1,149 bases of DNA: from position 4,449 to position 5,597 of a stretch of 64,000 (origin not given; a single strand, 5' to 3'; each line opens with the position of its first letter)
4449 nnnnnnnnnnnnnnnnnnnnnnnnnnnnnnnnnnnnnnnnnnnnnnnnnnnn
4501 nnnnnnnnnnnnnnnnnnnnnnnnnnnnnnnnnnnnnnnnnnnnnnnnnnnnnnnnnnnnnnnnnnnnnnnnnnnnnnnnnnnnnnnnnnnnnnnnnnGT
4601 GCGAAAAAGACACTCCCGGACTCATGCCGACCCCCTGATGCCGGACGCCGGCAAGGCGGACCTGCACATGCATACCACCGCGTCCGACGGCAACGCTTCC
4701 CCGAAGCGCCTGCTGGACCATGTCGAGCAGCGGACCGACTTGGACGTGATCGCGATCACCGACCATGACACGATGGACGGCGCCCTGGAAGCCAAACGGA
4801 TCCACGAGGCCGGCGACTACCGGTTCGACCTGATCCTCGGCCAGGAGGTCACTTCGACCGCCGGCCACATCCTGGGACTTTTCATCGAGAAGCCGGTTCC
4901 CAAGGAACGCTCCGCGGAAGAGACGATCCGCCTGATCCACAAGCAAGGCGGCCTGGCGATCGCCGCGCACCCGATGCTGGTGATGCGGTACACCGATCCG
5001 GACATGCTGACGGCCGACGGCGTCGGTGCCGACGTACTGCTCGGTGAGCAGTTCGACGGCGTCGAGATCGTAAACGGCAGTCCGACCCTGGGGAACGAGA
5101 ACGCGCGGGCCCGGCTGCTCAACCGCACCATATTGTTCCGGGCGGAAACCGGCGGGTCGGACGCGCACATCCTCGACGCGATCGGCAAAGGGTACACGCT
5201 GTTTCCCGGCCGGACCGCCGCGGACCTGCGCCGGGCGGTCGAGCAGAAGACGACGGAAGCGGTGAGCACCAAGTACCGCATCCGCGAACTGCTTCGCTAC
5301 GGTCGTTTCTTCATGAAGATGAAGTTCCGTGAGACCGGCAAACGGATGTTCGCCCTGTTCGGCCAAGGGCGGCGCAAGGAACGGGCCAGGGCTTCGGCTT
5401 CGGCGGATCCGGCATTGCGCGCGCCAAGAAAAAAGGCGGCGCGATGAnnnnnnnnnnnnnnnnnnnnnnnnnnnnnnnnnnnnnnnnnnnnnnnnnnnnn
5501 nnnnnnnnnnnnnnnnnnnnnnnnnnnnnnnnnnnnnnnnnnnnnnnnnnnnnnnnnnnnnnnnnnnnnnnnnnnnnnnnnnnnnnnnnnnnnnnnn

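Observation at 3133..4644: A ~1.45-kb insertion bracketed by 57-bp direct repeats that duplicate the 5' end of the PHP-domain gene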

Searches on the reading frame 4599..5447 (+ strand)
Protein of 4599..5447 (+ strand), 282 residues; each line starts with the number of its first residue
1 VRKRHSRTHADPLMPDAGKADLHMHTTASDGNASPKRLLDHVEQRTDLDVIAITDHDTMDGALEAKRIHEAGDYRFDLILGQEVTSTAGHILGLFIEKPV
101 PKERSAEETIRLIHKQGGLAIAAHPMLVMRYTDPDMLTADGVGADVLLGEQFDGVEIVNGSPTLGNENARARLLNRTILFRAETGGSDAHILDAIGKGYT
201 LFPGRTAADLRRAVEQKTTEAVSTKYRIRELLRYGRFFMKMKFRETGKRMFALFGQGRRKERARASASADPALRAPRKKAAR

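Call 4: search_protein_families(library=pfam, proteins=[window:4599-5447:+], max_evalue=0.1)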
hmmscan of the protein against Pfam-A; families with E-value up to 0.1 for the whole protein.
window:4599-5447:+ (282 aa): 2 families
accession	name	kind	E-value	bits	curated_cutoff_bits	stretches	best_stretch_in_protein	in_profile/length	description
PF13263.12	PHP_C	-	2.6e-09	36.9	21.3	1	182-218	17-55/56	PHP-associated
PF02811.25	PHP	-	1.3e-07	32.5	26.4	1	21-87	1-66/164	PHP domain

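Call 13: find_encoding_contigs(protein=window:4599-5447:+, flank=6000, max_places=8)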
Protein window:4599-5447:+ (282 aa): no gene with exactly this product is on record in the collection.

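Call 15: find_related_loci(query=window:4599-5447:+, collection=genome_contigs, flank=8000)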
Query window:4599-5447:+ (282 aa) in genome_contigs; peptide patterns used: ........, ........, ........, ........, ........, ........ (x = any residue, [..] = any of these).
395 stretches matched a pattern; 298 encode a relative of the query (tblastn E <= 1e-3); the best 80 are kept; 80 distinct loci.
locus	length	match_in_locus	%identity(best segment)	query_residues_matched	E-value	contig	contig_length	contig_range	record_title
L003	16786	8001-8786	81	4-265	2e-144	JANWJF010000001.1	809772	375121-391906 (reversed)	MAG: Candidatus Saccharimonadia bacterium isolate CRAIB_MAG60 c_000000093432, whole genome shotgun sequence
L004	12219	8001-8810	68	2-274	5e-124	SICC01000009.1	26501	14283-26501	MAG: Patescibacteria group bacterium isolate Baikal-deep-G193 BACOMB-C8440, whole genome shotgun sequence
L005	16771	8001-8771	79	3-259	1e-132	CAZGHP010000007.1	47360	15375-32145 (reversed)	MAG TPA_asm: uncultured Candidatus Saccharibacteria bacterium isolate SRP136066_co1_225 genome assembly, contig: NODE_48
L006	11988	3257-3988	50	18-263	6e-78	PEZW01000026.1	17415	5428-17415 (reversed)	MAG: Candidatus Berkelbacteria bacterium CG10_big_fil_rev_8_21_14_0_10_43_13 CG10_8_21_14_0.10_scaffold_3072_c, whole ge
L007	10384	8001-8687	54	18-244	3e-77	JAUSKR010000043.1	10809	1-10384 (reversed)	MAG: bacterium isolate E14_metabat.bin.7 E14_k141_370962, whole genome shotgun sequence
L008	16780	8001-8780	41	18-279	2e-58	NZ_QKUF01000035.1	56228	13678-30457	Thermosporothrix hazakensis strain ATCC BAA-1881 EI42DRAFT_scaffold00035.35, whole genome shotgun sequence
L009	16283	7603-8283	44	18-246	3e-57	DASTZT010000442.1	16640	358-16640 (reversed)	MAG TPA_asm: Ktedonobacteraceae bacterium isolate SMAG_U2476 k141_1155072, whole genome shotgun sequence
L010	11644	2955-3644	43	18-249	7e-57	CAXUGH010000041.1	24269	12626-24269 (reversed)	MAG TPA_asm: uncultured Ktedonobacteraceae bacterium isolate public_SRR14722304_metawrap_bin.2 genome assembly, contig:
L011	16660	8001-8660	45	18-239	1e-56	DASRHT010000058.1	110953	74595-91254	MAG TPA_asm: Ktedonobacteraceae bacterium isolate SMAG_U10091 k141_1042282, whole genome shotgun sequence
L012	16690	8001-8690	43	18-249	1e-56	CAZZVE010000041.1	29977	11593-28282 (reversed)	MAG: uncultured Ktedonobacterales bacterium isolate Brown_J.bin.2 genome assembly, contig: NODE_192_length_29977_cov_11.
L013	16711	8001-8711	48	18-258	2e-56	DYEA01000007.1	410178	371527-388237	MAG TPA_asm: Slackia sp. isolate Tomsk_69_21 Tomsk_k141_26081, whole genome shotgun sequence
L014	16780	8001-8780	44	16-270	2e-56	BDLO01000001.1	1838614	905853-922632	Coriobacteriaceae bacterium EMTCatB1 DNA, scaffold1, whole genome shotgun sequence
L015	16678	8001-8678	44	18-245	5e-56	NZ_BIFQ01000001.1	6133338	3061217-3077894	Dictyobacter aurantiacus strain S27 sequence1, whole genome shotgun sequence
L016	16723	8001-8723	41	18-274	5e-56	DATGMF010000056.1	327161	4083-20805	MAG TPA_asm: Ktedonosporobacter sp. isolate SMAG_U9905 k141_215546, whole genome shotgun sequence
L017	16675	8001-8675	43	18-244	4e-56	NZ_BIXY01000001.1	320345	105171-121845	Dictyobacter arantiisoli strain Uno17 sequence001, whole genome shotgun sequence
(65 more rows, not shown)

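Call 23: find_related_loci(query=window:4599-5447:+, collection=metagenome_contigs, flank=8000)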
Query window:4599-5447:+ (282 aa) in metagenome_contigs; peptide patterns used: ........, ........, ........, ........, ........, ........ (x = any residue, [..] = any of these).
456 stretches matched a pattern; 318 encode a relative of the query (tblastn E <= 1e-3); the best 80 are kept; 80 distinct loci.
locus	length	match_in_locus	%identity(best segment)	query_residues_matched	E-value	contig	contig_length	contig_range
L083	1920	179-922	76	3-251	1e-134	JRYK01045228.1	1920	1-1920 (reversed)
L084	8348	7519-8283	70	13-272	7e-123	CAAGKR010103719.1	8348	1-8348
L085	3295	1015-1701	56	18-244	8e-82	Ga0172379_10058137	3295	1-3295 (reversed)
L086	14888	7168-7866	54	14-244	5e-79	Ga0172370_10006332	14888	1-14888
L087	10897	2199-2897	54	14-244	5e-79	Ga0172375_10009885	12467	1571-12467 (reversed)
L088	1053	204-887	52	14-239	1e-81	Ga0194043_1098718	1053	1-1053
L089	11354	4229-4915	53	18-244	1e-74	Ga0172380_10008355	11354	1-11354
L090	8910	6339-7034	51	18-247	1e-72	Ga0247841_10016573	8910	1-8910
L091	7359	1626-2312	50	18-244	8e-71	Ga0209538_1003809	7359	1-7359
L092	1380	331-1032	47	18-253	1e-63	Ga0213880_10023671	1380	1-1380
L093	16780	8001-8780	41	18-279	2e-58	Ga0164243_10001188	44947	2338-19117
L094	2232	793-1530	43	1-246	7e-58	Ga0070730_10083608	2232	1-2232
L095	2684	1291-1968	43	18-245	7e-57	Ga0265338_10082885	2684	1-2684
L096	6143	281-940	45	18-239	9e-57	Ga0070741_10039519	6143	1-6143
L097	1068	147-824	44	18-245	2e-60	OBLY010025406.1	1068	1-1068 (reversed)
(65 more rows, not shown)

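Call 29: search_protein_families(library=phrogs, proteins=[L004:6925-7956:+], max_evalue=0.1)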
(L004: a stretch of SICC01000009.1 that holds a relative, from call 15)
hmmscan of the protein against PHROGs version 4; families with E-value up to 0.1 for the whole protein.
L004:6925-7956:+ (343 aa): 7 families
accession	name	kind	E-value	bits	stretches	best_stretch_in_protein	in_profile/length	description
phrog_351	-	transcription regulation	1.1e-48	167.5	2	36-330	484-776/928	RNA polymerase sigma factor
phrog_21612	-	transcription regulation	1.2e-08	34.9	1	51-198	9-151/600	RNA polymerase sigma factor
phrog_1740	-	transcription regulation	2.9e-05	23.8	1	44-288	45-224/567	RNA polymerase sigma factor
phrog_36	-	transcription regulation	0.00026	21.6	1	221-299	130-206/220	transcriptional regulator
phrog_13787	-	unknown function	0.00086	20.5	1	182-247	72-137/172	-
phrog_17569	-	transcription regulation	0.017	15.4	1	57-119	159-224/341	RNA polymerase sigma factor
phrog_14101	-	transcription regulation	0.093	14.3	0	312-333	16-37/103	transcriptional regulator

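Call 43: find_homologous_proteins(query=window:4599-5447:+, max_evalue=1e-60)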
Query window:4599-5447:+ (282 aa): 222 proteins with E <= 1e-60 among 8000 candidates; the best 120 are listed.
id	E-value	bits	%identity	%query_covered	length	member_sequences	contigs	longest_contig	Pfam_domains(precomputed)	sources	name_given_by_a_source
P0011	7.1e-181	618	100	100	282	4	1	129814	PF13263.13,PF02811.27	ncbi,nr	ncbi:MAG: CehA/McbA family metallohydrolase [bacterium]|nr:CehA/McbA family metallohydrolase [bacter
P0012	5.1e-139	480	81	93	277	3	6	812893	PF13263.13,PF02811.27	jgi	jgi:hypothetical protein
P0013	2.3e-137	475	80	95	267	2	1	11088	PF13263.13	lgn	-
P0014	6.9e-137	473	78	95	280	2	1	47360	PF13263.13,PF02811.27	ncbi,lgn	-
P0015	1.3e-134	466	82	86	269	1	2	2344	PF13263.13,PF02811.27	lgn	-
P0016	2.9e-132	458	77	95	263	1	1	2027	PF13263.13,PF02811.27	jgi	jgi:predicted metal-dependent phosphoesterase TrpH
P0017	3.4e-127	442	76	93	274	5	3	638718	PF13263.13,PF02811.27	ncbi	ncbi:MAG: CehA/McbA family metallohydrolase [Patescibacteria group bacterium]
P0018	1.6e-121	423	73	88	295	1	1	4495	PF13263.13,PF02811.27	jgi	jgi:predicted metal-dependent phosphoesterase TrpH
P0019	1.6e-120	420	75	88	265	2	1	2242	PF13263.13,PF02811.27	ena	-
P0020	1.3e-119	417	73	89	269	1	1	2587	PF13263.13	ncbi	-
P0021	6.3e-118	411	71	92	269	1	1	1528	PF13263.13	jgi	jgi:predicted metal-dependent phosphoesterase TrpH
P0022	7.2e-118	411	70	92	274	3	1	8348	PF13263.13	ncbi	-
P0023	8.6e-118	411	72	93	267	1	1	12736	PF13263.13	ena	-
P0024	1.5e-117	410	73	85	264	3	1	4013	PF13263.13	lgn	-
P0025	2.2e-117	409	71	90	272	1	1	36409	PF13263.13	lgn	-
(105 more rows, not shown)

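Call 44: find_encoding_contigs(protein=P0013, flank=8000, max_places=3)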
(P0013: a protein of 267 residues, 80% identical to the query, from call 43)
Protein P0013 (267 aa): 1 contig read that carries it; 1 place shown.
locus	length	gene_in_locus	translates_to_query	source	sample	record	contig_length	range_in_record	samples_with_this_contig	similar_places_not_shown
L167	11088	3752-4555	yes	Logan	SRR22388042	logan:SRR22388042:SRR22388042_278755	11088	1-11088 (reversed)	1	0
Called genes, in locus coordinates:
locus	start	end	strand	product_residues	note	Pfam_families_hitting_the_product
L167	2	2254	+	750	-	?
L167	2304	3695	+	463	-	-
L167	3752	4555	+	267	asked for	PF13263:PHP_C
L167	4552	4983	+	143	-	-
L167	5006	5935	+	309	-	PF01149:Fapy_DNA_glyco, PF06831:H2TH, PF06827:zf-FPG_IleRS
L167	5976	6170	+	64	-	-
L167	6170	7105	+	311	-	PF21694:DNA_pol3_delta_C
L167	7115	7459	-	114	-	PF01649:Ribosomal_S20p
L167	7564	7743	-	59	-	-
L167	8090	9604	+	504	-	PF01368:DHH, PF02272:DHHA1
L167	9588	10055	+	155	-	-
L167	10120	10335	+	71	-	-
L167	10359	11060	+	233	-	PF01509:TruB_N, PF16198:TruB_C_2 (weak)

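Call 45: find_encoding_contigs(protein=P0017, flank=8000, max_places=3)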
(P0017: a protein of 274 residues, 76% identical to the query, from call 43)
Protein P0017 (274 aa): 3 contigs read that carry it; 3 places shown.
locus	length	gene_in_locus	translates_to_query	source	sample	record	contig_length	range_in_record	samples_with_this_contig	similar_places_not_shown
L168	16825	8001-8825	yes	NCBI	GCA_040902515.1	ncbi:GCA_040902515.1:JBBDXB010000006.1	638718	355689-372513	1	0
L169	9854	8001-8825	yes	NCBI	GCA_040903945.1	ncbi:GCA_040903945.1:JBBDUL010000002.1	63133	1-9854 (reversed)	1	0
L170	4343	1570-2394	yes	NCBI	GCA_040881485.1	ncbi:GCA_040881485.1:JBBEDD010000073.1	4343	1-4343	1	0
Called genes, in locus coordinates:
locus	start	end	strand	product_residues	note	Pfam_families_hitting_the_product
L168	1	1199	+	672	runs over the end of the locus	-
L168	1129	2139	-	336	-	PF00814:TsaD, PF22521:HypF_C_2 (weak)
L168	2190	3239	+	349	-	PF02388:FemAB, PF13480:Acetyltransf_6, PF02388:FemAB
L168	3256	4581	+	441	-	PF08245:Mur_ligase_M, PF02875:Mur_ligase_C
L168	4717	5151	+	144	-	-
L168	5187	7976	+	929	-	PF02739:5_3_exonuc_N, PF01367:5_3_exonuc, PF01612:DNA_pol_A_exo1, PF22619:DNA_polI_exo1, PF00476:DNA_pol_A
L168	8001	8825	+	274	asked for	PF02811:PHP (weak), PF13263:PHP_C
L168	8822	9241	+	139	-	-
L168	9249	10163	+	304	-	PF01149:Fapy_DNA_glyco, PF06831:H2TH, PF06827:zf-FPG_IleRS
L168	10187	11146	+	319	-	PF06144:DNA_pol3_delta (weak), PF21694:DNA_pol3_delta_C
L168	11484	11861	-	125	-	PF01649:Ribosomal_S20p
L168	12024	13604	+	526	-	PF01368:DHH, PF02272:DHHA1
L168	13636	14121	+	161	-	-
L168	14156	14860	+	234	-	PF01509:TruB_N, PF16198:TruB_C_2 (weak)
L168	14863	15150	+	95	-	-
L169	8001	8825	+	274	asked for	PF02811:PHP (weak), PF13263:PHP_C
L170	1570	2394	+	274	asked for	PF02811:PHP (weak), PF13263:PHP_C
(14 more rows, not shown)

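Call 46: find_encoding_contigs(protein=P0015, flank=3000, max_places=3)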
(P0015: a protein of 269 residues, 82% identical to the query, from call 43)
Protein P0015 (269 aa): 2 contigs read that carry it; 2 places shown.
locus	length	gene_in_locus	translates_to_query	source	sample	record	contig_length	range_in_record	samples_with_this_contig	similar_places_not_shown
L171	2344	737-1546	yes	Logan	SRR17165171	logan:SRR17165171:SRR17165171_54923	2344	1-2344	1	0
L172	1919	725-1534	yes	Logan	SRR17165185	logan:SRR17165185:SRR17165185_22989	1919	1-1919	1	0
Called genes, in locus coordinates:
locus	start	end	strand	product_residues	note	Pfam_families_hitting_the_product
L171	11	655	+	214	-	-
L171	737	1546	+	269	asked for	PF02811:PHP (weak), PF13263:PHP_C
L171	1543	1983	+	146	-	-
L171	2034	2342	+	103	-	?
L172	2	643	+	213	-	?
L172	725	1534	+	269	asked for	PF02811:PHP (weak), PF13263:PHP_C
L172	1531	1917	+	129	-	?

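Call 62: search_protein_families(library=pfam, proteins=[L004:6925-7956:+, L084:6877-7461:+, L171:11-655:+, L167:2304-3695:+], max_evalue=0.05)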
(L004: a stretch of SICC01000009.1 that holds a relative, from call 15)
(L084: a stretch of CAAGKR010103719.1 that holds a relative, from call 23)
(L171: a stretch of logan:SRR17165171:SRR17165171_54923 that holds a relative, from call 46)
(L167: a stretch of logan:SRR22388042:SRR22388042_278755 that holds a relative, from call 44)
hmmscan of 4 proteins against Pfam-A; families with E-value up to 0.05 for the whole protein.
L004:6925-7956:+ (343 aa): 7 families
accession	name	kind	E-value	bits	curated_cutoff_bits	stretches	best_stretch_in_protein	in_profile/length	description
PF04539.22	Sigma70_r3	-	3.1e-16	59.7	25.3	1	142-214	4-77/78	Sigma-70 region 3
PF04542.20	Sigma70_r2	-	3.9e-12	46.2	24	1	60-126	1-67/71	Sigma-70 region 2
PF04545.22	Sigma70_r4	-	1.2e-09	37.9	24.1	1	306-333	10-36/50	Sigma-70, region 4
PF08281.18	Sigma70_r4_2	-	2.1e-07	30.9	25.7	1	222-247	2-27/54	Sigma-70, region 4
PF00140.25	Sigma70_r1_2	-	3.4e-07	30.5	22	1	36-53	15-32/34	Sigma-70 factor, region 1.2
PF02650.20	HTH_WhiA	-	0.004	18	27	0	292-328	29-65/84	WhiA C-terminal HTH domain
PF15457.11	HopW1-1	-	0.021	14.6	27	1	139-235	60-157/321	Type III T3SS secreted effector HopW1-1/HopPmaA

L084:6877-7461:+ (194 aa): 0 families

L171:11-655:+ (214 aa): 0 families

L167:2304-3695:+ (463 aa): 1 family
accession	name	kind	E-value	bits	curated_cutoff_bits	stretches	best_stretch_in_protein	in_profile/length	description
PF08299.17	Bac_DnaA_C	-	0.0059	17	31.5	1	94-146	7-58/69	Bacterial dnaA protein helix-turn-helix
